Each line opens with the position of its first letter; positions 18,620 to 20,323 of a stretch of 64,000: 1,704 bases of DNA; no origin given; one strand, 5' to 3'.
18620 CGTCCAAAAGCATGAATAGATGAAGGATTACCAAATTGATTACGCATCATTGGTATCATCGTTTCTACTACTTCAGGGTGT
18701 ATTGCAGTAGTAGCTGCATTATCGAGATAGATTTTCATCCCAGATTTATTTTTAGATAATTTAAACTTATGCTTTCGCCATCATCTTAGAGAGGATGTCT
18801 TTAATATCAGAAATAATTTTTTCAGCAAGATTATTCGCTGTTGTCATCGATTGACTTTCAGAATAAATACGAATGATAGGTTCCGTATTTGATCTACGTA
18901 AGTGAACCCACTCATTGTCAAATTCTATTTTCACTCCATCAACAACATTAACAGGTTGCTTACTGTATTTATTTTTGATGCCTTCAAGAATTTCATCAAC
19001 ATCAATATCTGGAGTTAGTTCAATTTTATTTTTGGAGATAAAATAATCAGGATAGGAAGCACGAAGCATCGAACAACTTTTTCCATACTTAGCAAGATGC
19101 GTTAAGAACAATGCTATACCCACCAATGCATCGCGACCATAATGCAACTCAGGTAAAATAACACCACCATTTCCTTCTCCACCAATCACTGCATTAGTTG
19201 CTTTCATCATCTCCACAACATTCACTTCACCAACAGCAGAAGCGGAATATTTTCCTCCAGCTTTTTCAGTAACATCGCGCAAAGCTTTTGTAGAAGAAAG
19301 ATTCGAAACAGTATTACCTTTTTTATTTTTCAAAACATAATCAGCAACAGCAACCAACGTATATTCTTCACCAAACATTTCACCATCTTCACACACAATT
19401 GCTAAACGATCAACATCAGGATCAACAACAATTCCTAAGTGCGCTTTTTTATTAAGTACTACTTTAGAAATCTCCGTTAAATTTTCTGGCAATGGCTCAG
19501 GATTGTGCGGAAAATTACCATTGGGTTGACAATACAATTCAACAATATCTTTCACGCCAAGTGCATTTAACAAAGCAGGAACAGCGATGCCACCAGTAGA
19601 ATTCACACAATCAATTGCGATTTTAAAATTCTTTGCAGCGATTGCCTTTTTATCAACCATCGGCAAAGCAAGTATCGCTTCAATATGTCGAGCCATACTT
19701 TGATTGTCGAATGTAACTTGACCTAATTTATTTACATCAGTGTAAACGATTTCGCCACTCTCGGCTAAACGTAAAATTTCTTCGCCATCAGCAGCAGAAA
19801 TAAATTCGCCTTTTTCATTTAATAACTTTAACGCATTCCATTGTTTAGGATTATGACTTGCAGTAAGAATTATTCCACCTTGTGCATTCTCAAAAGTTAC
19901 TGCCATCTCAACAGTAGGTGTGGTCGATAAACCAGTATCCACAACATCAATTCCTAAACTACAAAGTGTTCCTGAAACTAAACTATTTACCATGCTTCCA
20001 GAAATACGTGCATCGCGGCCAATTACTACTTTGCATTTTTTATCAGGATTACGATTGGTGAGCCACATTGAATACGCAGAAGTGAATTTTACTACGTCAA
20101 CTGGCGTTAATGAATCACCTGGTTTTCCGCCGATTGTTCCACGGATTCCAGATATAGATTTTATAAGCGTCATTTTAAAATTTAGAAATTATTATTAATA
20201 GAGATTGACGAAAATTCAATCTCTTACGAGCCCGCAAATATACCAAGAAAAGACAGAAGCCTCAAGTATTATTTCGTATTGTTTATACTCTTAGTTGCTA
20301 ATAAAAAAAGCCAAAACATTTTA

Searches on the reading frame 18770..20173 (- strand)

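Call 10: search_protein_families(library=pfam, proteins=[window:18770-20173:-], max_evalue=0.01)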
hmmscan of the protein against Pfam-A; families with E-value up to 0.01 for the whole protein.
window:18770-20173:- (468 aa): 4 families
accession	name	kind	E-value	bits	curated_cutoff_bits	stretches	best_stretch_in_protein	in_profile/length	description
PF02878.22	PGM_PMM_I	-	6.6e-29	100.8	22.5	1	8-139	7-133/138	Phosphoglucomutase/phosphomannomutase, alpha/beta/alpha domain I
PF02879.22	PGM_PMM_II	-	4.3e-24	85.4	29.3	1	165-264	5-103/103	Phosphoglucomutase/phosphomannomutase, alpha/beta/alpha domain II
PF02880.22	PGM_PMM_III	-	2.3e-20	73.3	20.7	1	271-375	4-113/115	Phosphoglucomutase/phosphomannomutase, alpha/beta/alpha domain III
PF00408.26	PGM_PMM_IV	-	3.3e-07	30.7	23.1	1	402-453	21-65/68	Phosphoglucomutase/phosphomannomutase, C-terminal domain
